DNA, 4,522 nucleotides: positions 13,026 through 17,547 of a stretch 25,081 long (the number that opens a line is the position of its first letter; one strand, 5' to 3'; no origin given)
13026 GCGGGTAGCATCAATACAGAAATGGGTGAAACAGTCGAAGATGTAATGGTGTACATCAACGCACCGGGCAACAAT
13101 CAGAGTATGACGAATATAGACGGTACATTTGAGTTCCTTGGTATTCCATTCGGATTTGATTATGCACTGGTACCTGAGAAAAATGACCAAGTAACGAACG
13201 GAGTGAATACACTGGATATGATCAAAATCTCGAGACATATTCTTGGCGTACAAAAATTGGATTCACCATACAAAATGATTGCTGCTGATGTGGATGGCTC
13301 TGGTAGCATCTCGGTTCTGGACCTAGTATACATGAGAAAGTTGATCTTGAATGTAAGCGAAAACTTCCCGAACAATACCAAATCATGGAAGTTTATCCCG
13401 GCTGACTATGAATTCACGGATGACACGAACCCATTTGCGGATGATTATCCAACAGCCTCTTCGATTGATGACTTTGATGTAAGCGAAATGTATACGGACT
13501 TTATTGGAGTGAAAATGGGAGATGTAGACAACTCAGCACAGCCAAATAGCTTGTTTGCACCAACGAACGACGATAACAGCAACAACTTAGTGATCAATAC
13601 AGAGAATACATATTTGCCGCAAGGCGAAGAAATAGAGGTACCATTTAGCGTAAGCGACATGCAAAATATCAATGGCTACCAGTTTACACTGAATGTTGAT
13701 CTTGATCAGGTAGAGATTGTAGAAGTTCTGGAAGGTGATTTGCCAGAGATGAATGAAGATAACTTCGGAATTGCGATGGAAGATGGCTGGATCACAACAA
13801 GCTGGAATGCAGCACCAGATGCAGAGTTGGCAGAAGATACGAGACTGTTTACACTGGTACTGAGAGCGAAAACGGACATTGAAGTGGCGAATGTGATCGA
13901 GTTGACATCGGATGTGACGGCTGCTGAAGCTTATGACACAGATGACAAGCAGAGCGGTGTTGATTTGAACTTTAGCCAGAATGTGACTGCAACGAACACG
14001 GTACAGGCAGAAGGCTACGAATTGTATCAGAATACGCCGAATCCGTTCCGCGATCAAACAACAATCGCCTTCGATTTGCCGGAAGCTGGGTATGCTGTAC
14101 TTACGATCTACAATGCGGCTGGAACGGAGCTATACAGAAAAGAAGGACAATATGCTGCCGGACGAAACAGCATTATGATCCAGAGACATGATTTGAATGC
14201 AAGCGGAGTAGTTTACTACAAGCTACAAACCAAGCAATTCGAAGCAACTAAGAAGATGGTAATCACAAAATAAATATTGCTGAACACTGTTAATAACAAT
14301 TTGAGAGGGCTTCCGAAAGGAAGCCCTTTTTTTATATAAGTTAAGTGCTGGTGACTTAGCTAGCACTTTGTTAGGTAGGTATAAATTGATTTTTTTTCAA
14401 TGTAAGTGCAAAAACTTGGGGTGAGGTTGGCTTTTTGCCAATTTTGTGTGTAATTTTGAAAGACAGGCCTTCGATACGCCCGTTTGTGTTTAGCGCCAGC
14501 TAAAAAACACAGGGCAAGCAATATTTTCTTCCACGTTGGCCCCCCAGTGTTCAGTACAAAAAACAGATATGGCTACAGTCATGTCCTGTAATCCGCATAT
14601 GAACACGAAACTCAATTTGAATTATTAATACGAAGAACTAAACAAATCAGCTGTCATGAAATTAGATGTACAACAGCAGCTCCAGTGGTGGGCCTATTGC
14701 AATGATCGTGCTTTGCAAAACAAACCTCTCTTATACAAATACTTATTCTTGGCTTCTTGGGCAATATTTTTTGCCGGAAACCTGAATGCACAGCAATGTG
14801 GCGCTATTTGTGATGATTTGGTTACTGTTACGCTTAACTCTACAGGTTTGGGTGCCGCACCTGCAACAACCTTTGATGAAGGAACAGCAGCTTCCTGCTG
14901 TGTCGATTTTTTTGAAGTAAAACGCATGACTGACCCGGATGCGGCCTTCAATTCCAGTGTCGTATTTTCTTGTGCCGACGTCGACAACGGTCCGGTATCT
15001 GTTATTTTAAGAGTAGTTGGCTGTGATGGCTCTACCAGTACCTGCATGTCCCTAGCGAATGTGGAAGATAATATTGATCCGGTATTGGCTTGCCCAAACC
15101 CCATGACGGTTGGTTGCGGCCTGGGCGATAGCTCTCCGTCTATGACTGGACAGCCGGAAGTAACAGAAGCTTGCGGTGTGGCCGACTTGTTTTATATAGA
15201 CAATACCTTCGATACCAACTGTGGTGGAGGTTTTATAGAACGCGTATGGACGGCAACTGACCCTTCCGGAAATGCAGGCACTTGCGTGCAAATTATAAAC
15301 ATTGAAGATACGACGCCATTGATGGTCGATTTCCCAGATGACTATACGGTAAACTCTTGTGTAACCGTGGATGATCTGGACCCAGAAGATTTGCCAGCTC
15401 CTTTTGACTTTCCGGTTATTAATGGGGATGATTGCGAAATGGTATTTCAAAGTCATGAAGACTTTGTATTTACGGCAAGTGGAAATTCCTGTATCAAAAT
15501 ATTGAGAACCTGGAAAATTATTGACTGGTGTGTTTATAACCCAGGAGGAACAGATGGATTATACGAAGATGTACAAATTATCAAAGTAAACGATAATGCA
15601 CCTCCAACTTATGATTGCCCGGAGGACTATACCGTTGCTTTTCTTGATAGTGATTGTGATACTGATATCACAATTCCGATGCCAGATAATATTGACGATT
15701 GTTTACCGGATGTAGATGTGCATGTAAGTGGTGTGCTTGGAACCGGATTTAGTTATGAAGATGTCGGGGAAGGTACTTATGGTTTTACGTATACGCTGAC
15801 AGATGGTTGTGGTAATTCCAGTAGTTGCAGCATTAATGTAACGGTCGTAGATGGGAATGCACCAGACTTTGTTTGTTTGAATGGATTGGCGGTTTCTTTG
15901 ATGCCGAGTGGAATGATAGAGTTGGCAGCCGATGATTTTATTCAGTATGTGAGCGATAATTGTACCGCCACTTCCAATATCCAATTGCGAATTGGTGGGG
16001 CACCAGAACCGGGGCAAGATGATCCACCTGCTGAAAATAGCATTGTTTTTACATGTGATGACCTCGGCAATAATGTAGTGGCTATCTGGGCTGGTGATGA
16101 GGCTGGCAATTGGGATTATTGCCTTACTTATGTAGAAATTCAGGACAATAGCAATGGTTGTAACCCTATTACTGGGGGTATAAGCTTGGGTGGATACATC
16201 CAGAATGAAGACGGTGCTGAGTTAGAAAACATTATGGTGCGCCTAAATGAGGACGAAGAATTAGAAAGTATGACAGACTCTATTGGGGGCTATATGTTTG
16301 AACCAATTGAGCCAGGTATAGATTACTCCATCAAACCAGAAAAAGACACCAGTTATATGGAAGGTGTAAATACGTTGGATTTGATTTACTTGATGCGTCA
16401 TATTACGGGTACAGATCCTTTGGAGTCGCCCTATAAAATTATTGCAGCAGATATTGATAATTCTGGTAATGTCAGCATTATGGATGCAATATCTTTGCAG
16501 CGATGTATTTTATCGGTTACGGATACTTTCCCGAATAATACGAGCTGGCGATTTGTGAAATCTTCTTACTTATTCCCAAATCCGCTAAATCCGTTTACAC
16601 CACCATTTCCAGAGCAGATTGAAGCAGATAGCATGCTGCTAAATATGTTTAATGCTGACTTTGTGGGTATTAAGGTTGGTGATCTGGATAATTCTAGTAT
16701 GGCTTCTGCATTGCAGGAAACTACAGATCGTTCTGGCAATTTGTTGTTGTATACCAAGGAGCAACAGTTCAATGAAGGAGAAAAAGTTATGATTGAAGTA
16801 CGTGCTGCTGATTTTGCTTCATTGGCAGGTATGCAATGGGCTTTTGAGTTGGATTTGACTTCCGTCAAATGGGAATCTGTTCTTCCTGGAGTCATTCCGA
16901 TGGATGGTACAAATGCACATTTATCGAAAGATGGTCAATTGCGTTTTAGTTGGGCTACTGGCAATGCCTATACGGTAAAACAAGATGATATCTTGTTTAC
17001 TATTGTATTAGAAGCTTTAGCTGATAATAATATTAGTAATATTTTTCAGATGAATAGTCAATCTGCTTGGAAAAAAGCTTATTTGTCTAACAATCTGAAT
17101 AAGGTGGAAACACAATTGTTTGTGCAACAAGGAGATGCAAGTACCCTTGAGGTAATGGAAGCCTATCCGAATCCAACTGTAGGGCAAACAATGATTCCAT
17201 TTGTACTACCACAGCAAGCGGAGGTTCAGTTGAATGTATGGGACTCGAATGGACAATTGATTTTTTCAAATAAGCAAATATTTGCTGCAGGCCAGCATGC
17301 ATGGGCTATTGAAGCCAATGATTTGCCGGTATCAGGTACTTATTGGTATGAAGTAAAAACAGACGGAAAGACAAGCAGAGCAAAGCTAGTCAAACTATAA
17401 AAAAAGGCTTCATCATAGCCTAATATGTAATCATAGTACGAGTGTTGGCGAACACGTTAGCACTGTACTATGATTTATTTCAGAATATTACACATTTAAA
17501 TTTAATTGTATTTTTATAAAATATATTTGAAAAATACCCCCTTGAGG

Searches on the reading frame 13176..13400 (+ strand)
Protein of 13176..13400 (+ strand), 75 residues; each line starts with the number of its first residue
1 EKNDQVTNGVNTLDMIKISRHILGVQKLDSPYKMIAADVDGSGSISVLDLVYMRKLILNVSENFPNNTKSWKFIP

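Call 63: search_protein_families(library=pfam, proteins=[window:13176-13400:+], max_evalue=10)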
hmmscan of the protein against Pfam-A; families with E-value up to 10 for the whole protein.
seq(75 aa): 5 families
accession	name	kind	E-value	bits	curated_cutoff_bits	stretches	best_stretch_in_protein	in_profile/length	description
PF00404.24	Dockerin_1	-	1.7e-09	38.2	22.9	2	10-57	10-56/57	Dockerin type I domain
PF13202.12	EF-hand_5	-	0.055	13.4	25.9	1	36-49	7-20/25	EF hand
PF13499.12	EF-hand_7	-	0.1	13.4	30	1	37-59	11-32/67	EF-hand domain pair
PF00092.34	VWA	-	0.12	13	23.8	1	39-71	6-38/174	von Willebrand factor type A domain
PF00036.39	EF-hand_1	-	0.16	12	25.4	1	37-53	9-25/29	EF hand domain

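Call 71: search_solved_structures(query=A5, max_evalue=1, show_alignments=2)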
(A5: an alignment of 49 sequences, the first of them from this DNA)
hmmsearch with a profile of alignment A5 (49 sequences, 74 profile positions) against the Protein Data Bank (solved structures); distinct sequences matched with E-value up to 1: 30.
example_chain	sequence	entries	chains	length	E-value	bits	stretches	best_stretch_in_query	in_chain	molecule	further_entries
8zvk_A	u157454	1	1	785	5.3e-08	35.7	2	26-64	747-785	AaBgIC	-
4uyp_B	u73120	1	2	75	1.1e-07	34.8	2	27-59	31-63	Cellulosomal scaffoldin adaptor protein B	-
4uyq_B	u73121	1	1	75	1.1e-07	34.8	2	31-59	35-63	Cellulosomal scaffoldin adaptor protein B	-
4dh2_B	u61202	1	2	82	2.3e-07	33.7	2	33-67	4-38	Dockerin type 1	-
8x39_A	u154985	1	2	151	7.6e-07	32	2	7-58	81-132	Serine protease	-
8x3a_A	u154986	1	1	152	8.2e-07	31.9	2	7-58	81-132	Serine protease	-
2ccl_B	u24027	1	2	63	2.1e-05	27.4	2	37-60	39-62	ENDO-1,4-BETA-XYLANASE Y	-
2vn5_B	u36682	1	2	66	5.1e-05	26.2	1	37-67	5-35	ENDOGLUCANASE A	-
1ohz_B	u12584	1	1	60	6e-05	25.9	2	38-60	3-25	ENDO-1,4-BETA-XYLANASE Y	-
2mte_A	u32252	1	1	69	8.3e-05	25.5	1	37-59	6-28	Cellulose 1,4-beta-cellobiosidase (reducing end) CelS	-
1daq_A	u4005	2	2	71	8.5e-05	25.5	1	37-59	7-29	ENDOGLUCANASE SS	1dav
4fl4_A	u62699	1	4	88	0.00012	24.9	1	38-67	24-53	Glycoside hydrolase family 9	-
2vn6_B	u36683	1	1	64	0.00013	24.9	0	38-62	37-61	ENDOGLUCANASE A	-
5nrk_B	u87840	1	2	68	0.00046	23.1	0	36-65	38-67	DocCel5: Type I dockerin repeat domain from A. cellulolyticus family 5 endoglucanase WP_01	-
9qf9_A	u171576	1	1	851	0.0012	21.8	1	8-60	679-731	Ruminococcus bromii Amy16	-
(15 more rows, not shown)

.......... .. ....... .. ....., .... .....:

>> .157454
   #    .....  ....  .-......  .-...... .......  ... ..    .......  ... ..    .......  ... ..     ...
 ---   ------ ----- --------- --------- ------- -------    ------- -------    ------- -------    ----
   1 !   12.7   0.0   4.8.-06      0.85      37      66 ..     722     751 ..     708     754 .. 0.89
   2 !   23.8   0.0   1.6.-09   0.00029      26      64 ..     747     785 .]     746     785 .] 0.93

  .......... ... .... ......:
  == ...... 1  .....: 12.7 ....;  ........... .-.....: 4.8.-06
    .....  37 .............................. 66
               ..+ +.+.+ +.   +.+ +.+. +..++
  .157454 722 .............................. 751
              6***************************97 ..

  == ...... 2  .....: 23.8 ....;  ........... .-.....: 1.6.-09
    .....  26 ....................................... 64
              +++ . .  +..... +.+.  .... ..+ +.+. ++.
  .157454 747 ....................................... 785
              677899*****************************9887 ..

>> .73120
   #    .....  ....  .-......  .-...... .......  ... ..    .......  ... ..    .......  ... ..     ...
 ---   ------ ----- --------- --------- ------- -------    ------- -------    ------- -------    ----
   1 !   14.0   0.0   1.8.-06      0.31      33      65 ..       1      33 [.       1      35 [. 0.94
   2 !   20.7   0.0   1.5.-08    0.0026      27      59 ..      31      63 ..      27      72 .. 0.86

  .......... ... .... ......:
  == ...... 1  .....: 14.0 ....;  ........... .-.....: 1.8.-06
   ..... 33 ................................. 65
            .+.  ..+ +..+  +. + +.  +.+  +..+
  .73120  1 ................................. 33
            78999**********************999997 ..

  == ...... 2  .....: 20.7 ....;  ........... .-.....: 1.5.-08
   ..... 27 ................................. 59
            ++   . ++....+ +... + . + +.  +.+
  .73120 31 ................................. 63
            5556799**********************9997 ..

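Call 77: predict_structure(alignment_id=A5)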
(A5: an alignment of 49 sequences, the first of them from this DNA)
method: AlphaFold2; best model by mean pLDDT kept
length: 75 residues; sequences in the alignment: 49
mean_pLDDT: 80.4   pTM: 0.68
mean pLDDT of the five models: 80.4, 75.7, 71.6, 70.1, 65.2
residues with pLDDT >= 90: 22; 70-90: 35; 50-70: 16; < 50: 2
segments of 3 or more residues with pLDDT < 50: none
pLDDT, mean of each block of 10 residues (from residue 1): 57 89 92 86 91 88 71 58
secondary structure, 60 per line:
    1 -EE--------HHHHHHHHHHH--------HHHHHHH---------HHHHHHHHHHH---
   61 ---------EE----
elements in order: H12-22 H31-37 H47-57

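Call 79: fold_search(model_id=the predicted structure, library=pdb)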
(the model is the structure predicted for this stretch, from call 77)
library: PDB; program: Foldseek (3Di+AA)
matches with E <= 10: 36; with E <= 0.001: 0
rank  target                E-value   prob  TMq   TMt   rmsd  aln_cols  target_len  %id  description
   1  4uyq_B                2.8e-02  1.00  0.72  0.74   3.1        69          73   32  High resolution structure of the third cohesin ScaC in complex with the ScaB dockerin with a mutation in the C-termina (released 2015-04-15)
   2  8x39_A                3.2e-02  1.00  0.65  0.36   1.1        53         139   34  Crystal structure of cellulosomal double-dockerin module of Clo1313_0689 from Clostridium thermocellum (released 2024-04-03)
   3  4uyp_B                3.4e-02  1.00  0.70  0.71   3.8        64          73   34  High resolution structure of the third cohesin ScaC in complex with the ScaB dockerin with a mutation in the N-termina (released 2015-04-15)
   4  8x3a_MODEL_1_A        4.4e-02  1.00  0.69  0.36   3.6        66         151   29  Solution NMR structure of cellulosomal double-dockerin module of Clo1313_0689 from Clostridium thermocellum (released 2024-04-03)
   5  8x39_B                4.7e-02  1.00  0.69  0.39   3.5        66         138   30  Crystal structure of cellulosomal double-dockerin module of Clo1313_0689 from Clostridium thermocellum (released 2024-04-03)
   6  4dh2_D                5.0e-02  1.00  0.66  0.70   4.2        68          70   26  Crystal structure of Coh-OlpC(Cthe_0452)-Doc435(Cthe_0435) complex: A novel type I Cohesin-Dockerin complex from Clost (released 2012-11-28)
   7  5nrk_D                5.3e-02  1.00  0.66  0.73   4.3        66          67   29  Crystal structure of the sixth cohesin from Acetivibrio cellulolyticus' scaffoldin B in complex with Cel5 dockerin S15 (released 2018-01-31)
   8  5nrm_B                5.7e-02  1.00  0.64  0.72   4.0        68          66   26  Crystal structure of the sixth cohesin from Acetivibrio cellulolyticus' scaffoldin B in complex with Cel5 dockerin S51 (released 2018-01-31)
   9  4dh2_B                6.5e-02  1.00  0.66  0.68   3.8        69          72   28  Crystal structure of Coh-OlpC(Cthe_0452)-Doc435(Cthe_0435) complex: A novel type I Cohesin-Dockerin complex from Clost (released 2012-11-28)
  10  4fl4_A                8.3e-02  1.00  0.71  0.77   3.0        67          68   22  Scaffoldin conformation and dynamics revealed by a ternary complex from the Clostridium thermocellum cellulosome (released 2012-06-27)
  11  5nrk_B                1.7e-01  0.97  0.63  0.68   4.0        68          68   28  Crystal structure of the sixth cohesin from Acetivibrio cellulolyticus' scaffoldin B in complex with Cel5 dockerin S15 (released 2018-01-31)
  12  5m2o_B                1.8e-01  0.94  0.61  0.61   3.8        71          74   24  R. flavefaciens' third ScaB cohesin in complex with a group 1 dockerin (released 2017-07-05)
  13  4fl4_G                2.0e-01  0.99  0.70  0.78   4.1        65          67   22  Scaffoldin conformation and dynamics revealed by a ternary complex from the Clostridium thermocellum cellulosome (released 2012-06-27)
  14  6kg9_MODEL_1_A        2.0e-01  0.96  0.56  0.62   3.9        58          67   21  Solution structure of CaDoc0917 from Clostridium acetobutylicum (released 2020-07-08)
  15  5lxv_B                3.4e-01  0.97  0.60  0.69   2.7        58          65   21  Crystal structure of Ruminococcus flavefaciens scaffoldin C cohesin in complex with a dockerin from an uncharacterized (released 2016-10-19)
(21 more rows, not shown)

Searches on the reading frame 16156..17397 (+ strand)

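Call 63: search_protein_families(library=pfam, proteins=[window:16156-17397:+], max_evalue=10)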
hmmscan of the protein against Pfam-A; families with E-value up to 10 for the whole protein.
window:16156-17397:+ (414 aa): 7 families
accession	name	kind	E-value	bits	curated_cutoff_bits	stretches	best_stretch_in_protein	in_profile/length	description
PF18962.6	Por_Secre_tail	-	1.4e-07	32.1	27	1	337-411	2-73/75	Secretion system C-terminal sorting domain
PF00404.24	Dockerin_1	-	0.0026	18.3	22.9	1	71-118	10-56/57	Dockerin type I domain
PF13620.12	CarboxypepD_reg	-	0.007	17.1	32.3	1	11-59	2-52/82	Carboxypeptidase regulatory-like domain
PF17210.9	SdrD_B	-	0.0098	16.5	29.7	1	15-68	16-71/112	SdrD B-like domain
PF13585.12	CHU_C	-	0.029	14.9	27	1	354-406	26-77/86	CHU_C Type IX secretion signal domain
PF13517.12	FG-GAP_3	-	0.037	15.1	26.9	0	355-390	16-51/61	FG-GAP-like repeat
PF22902.2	NOMO1-like_9th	-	0.13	12.6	27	1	24-65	14-59/75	BOS complex subunit NOMO1-like, beta sandwich domain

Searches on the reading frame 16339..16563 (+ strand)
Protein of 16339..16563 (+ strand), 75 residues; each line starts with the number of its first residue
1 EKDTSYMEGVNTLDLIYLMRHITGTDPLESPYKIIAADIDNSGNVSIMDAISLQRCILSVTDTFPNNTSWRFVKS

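Call 63: search_protein_families(library=pfam, proteins=[window:16339-16563:+], max_evalue=10)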
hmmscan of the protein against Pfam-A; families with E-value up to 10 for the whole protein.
seq(75 aa): 1 family
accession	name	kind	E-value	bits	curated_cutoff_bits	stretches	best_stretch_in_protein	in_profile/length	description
PF00404.24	Dockerin_1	-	2.5e-07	31.2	22.9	2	10-57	10-56/57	Dockerin type I domain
